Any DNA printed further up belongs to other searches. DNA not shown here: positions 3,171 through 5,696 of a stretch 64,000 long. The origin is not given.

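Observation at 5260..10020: Tandem partial duplication carrying two T9SS-secreted metallophosphatases, their control region and a relic of the regulator gene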

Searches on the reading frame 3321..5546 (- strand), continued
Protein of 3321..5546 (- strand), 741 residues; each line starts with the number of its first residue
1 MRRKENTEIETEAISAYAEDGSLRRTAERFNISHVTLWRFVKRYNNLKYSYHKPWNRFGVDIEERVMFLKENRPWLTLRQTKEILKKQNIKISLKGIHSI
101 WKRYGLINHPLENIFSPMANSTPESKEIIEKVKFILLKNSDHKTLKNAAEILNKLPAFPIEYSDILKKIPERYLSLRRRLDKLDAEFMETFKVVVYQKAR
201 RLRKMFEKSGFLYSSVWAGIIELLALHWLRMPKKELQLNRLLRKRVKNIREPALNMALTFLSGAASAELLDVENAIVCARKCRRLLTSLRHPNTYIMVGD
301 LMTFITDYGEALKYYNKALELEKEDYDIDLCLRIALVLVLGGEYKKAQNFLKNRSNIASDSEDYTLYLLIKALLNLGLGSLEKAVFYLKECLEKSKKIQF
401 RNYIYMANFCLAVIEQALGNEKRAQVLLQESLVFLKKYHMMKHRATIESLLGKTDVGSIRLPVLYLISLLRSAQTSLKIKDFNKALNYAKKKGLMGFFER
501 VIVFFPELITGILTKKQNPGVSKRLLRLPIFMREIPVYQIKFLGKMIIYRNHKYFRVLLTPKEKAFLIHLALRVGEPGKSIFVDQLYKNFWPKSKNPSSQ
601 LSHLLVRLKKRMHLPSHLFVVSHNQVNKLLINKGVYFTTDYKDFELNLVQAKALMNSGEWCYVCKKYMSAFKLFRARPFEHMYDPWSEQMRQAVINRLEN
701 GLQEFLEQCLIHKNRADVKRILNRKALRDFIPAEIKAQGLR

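Call 43: search_protein_families(library=pfam, alignment_id=A3, max_evalue=0.1)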
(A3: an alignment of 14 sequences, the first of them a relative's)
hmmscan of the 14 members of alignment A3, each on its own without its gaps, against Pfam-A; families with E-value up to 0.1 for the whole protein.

A. member 1, P0121 (741 aa): 17 families
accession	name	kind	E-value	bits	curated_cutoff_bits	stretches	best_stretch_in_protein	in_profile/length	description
PF13424.12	TPR_12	-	9.1e-07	29.4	30.1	1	270-321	17-74/77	Tetratricopeptide repeat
PF13181.12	TPR_8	-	7.2e-05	23.1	25.7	1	294-324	3-33/34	Tetratricopeptide repeat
PF07719.23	TPR_2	-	0.00015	22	27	1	307-324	16-33/34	Tetratricopeptide repeat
PF05225.22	HTH_psq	-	0.00018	21.6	20.4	1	11-46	6-42/45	helix-turn-helix, Psq domain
PF14559.12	TPR_19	-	0.00019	22.1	25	1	307-364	6-61/68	Tetratricopeptide repeat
PF13384.12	HTH_23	-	0.00028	21.1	24.6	1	13-46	10-43/50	Homeodomain-like domain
PF12895.13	ANAPC3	-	0.00038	21.1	27.2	1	307-391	4-82/82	Anaphase-promoting complex, cyclosome, subunit 3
PF25064.1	ARM_TT21_5th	-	0.0014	19.4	27.8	1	295-411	4-117/117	TT21 fifth ARM repeats domain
PF13428.12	TPR_14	-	0.0019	19.1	23.5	0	307-330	16-39/44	Tetratricopeptide repeat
PF23914.1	TPR_CcmH_CycH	-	0.018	15.4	42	1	293-393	51-149/158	Cytochrome c-type biogenesis protein H TPR domain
PF13518.12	HTH_28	-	0.019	15.4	25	1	12-46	4-38/52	Helix-turn-helix domain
PF00515.34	TPR_1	-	0.03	14.6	27.8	1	307-323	16-32/34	Tetratricopeptide repeat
PF00126.33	HTH_1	-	0.056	13.8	26.6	0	13-43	6-36/60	Bacterial regulatory helix-turn-helix protein, lysR family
PF25062.1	ARM_TT21_N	-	0.069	13.3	40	0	293-392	101-195/222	Tetratricopeptide repeat protein 21 N-terminal ARM repeat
PF18024.7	HTH_50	-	0.07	13.3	27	0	8-44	10-47/50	Helix-turn-helix domain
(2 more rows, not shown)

B. families by the number of members that match (of 14 scanned): 47 families (the first 25 are shown)
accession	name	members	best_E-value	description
PF13518.12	HTH_28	13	1.8e-12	Helix-turn-helix domain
PF13384.12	HTH_23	13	1.2e-08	Homeodomain-like domain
PF01527.26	HTH_Tnp_1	12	1e-08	Transposase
PF13565.12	HTH_32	11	3.3e-08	Homeodomain-like domain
PF13428.12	TPR_14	11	2.1e-06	Tetratricopeptide repeat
PF13424.12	TPR_12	10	8.4e-09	Tetratricopeptide repeat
PF13551.12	HTH_29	10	9.2e-06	Winged helix-turn helix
PF07719.23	TPR_2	9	4e-09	Tetratricopeptide repeat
PF03704.23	BTAD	9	0.001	Bacterial transcriptional activator domain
PF14559.12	TPR_19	8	0.0001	Tetratricopeptide repeat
PF17874.7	TPR_MalT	6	4.2e-07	MalT-like TPR region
PF01710.22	HTH_Tnp_IS630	5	1.9e-05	Transposase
PF13181.12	TPR_8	5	7.2e-05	Tetratricopeptide repeat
PF05225.22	HTH_psq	5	0.00018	helix-turn-helix, Psq domain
PF13374.12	TPR_10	4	0.00016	Tetratricopeptide repeat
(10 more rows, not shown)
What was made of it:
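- On SARP-type transcriptional activators: Weak Pfam BTAD hits occur in 9 of 14 family members (call 43).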

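Call 53: predict_structure(alignment_id=A3)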
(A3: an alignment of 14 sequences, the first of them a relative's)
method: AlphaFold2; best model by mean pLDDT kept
length: 741 residues; sequences in the alignment: 14
mean_pLDDT: 87.1   pTM: 0.68
mean pLDDT of the five models: 87.1, 85.4, 84.9, 84.3, 82.7
residues with pLDDT >= 90: 366; 70-90: 325; 50-70: 35; < 50: 15
segments of 3 or more residues with pLDDT < 50: 1-4, 46-55
pLDDT, mean of each block of 10 residues (from residue 1): 60 81 85 85 55 58 93 92 94 91 86 89 87 86 92 91 92 95 92 94 96 95 93 95 87 93 95 96 93 94 96 94 76 94 91 72 89 90 92 87 92 89 92 89 92 85 95 90 95 95 90 82 80 75 88 86 91 88 90 89 89 78 74 86 91 87 89 83 82 89 88 84 80 61 46
secondary structure, 60 per line:
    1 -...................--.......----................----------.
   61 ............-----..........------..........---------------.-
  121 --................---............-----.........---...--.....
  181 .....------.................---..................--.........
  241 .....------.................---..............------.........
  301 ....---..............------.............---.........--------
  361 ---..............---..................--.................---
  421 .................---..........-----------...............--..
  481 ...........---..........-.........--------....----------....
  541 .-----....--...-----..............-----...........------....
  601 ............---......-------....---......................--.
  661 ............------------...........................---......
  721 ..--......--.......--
elements in order (helices of 4 or more, strands of 3 or more residues): H2-20 H23-29 H34-49 H60-72 H78-87 H94-103 H123-138 H142-153 H160-167 H176-185 H192-208 H212-229 H232-245 H252-268 H272-285 H292-304 H308-321 H328-340 H344-352 H364-377 H381-398 H401-417 H421-437 H441-450 H462-476 H479-491 H495-504 H506-514 H523-526 E537-541 E547-550 E553-555 H561-574 E580-582 H583-590 H597-612 E619-621 E629-632 E636-639 H640-657 H660-672 H685-711 H715-722 H725-730 H733-739
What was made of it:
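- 3321..5546 (-): Full-length regulator gene (741 aa): transposase-like HTH pair (res ~2-103), MalT/NprR-like TPR region, C-terminal SARP-like wHTH + BTAD (res ~537-740). AF2 model pLDDT 87 (call 53).
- On SARP-type transcriptional activators: The model has strands 537-555, helices 561-612, a wing at 619-639 and then helices (call 53).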

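Call 55: fold_search(model_id=the predicted structure, library=pdb)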
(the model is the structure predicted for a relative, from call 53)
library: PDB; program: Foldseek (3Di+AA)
matches with E <= 10: 1114; with E <= 0.001: 23
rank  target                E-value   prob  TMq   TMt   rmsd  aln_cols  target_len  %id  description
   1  8fgw_D                3.3e-05  1.00  0.20  0.14  22.1       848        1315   12  Human IFT-A complex structures provide molecular insights into ciliary transport (released 2023-02-22)
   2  8hmd_C                7.1e-05  1.00  0.27  0.18  21.9       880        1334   10  base module state 2 of Tetrahymena IFT-A (released 2023-06-14)
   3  8bbe_D                9.1e-05  1.00  0.23  0.25  21.9       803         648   13  Structure of the IFT-A complex; IFT-A2 module (released 2022-12-21)
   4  9hvq_Q                1.4e-04  1.00  0.19  0.16  22.6       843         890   12  Structure of the transcribing Pol II-DSIF-PAF-SPT6-RECQL5 complex (released 2025-07-16)
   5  8r6s_G                1.8e-04  1.00  0.24  0.23  21.0       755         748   12  Plastid-encoded RNA polymerase (Integrated model) (released 2024-03-13)
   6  9gaw_O                3.0e-04  1.00  0.33  0.35  18.6       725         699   13  High-resolution structure of the Anaphase-promoting complex/cyclosome (APC/C) bound to co-activator Cdh1 (released 2024-08-14)
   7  8k60_J                4.3e-04  1.00  0.21  0.56   5.9       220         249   16  Cryo-EM structure of Streptomyces coelicolor transcription initiation complex with the global transcription factor Afs (released 2024-07-31)
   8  9hmf_K                4.9e-04  1.00  0.20  0.20  28.6       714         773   11  Periplasmic scaffold of the Campylobacter jejuni flagellar motor (alpha carbon trace) (released 2024-12-25)
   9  1hz4                  5.1e-04  1.00  0.34  0.62   7.9       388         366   13  CRYSTAL STRUCTURE OF TRANSCRIPTION FACTOR MALT DOMAIN III (released 2001-11-28)
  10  6q6g_O                5.1e-04  1.00  0.38  0.39  14.3       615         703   12  Cryo-EM structure of the APC/C-Cdc20-Cdk2-cyclinA2-Cks2 complex, the D1 box class (released 2019-09-11)
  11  8tar_O                5.1e-04  1.00  0.36  0.38  15.1       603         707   12  APC/C-CDH1-UBE2C-Ubiquitin-CyclinB-NTD (released 2023-09-27)
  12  5g05_O                5.5e-04  1.00  0.32  0.35  16.1       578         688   13  Cryo-EM structure of combined apo phosphorylated APC (released 2016-05-25)
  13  5khr_O                6.7e-04  1.00  0.28  0.33  17.6       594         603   13  Model of human Anaphase-promoting complex/Cyclosome complex (APC15 deletion mutant) in complex with the E2 UBE2C/UBCH1 (released 2016-08-24)
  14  8pkp_O                7.0e-04  1.00  0.30  0.32  20.6       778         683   12  Cryo-EM structure of the apo Anaphase-promoting complex/cyclosome (APC/C) at 3.2 Angstrom resolution (released 2023-07-19)
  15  8hvr_I                7.6e-04  1.00  0.21  0.55   5.8       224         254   17  Cryo-EM structure of AfsR-dependent transcription activation complex with afsS promoter (released 2023-12-27)
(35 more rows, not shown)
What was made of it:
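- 3321..5546 (-): Foldseek matches AfsR SARP domain 8k60_J/8hvr_I and MalT domain III (call 55).
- On SARP-type transcriptional activators: Foldseek matches the AfsR SARP domain at TM 0.55-0.56, E 4e-4 to 8e-4 (call 55).
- Closest known: SARP-family activators. Same: The regulator's C-terminal ~220 residues superpose on the AfsR SARP domain (wHTH + BTAD; call 55).
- The regulator fold is established (calls 53, 55, 43).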

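Call 91: search_protein_families(library=pfam, proteins=[L020:7365-8042:-, L020:4599-5291:-, L002:902-1594:-, L007:7415-8107:-, L075:4080-4802:-], max_evalue=1)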
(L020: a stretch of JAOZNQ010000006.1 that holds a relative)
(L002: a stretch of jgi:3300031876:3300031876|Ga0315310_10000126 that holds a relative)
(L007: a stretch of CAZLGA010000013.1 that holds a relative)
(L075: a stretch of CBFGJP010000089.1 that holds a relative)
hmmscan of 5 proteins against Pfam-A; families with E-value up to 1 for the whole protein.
L020:7365-8042:- (226 aa): 2 families
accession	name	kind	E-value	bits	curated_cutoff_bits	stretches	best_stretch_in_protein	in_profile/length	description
PF21471.3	Reelin_subrepeat-B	-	0.011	15.9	27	1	102-167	61-124/127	Reelin subrepeat B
PF02012.26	BNR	-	0.076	13.5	27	1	104-114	1-11/12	BNR/Asp-box repeat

L020:4599-5291:- (231 aa): 2 families
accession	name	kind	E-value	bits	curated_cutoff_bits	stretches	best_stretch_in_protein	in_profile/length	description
PF21471.3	Reelin_subrepeat-B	-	0.003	17.8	27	1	98-166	61-127/127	Reelin subrepeat B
PF20579.4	LapA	-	0.14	13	27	0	178-211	55-88/99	LapA domain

L002:902-1594:- (231 aa): 1 family
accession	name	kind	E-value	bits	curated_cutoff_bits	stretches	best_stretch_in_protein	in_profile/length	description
PF21471.3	Reelin_subrepeat-B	-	0.0013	18.9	27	1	101-168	61-126/127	Reelin subrepeat B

L007:7415-8107:- (231 aa): 1 family
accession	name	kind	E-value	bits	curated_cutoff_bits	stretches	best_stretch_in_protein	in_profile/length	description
PF21471.3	Reelin_subrepeat-B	-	0.0058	16.8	27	1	99-168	59-126/127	Reelin subrepeat B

L075:4080-4802:- (241 aa): 0 families
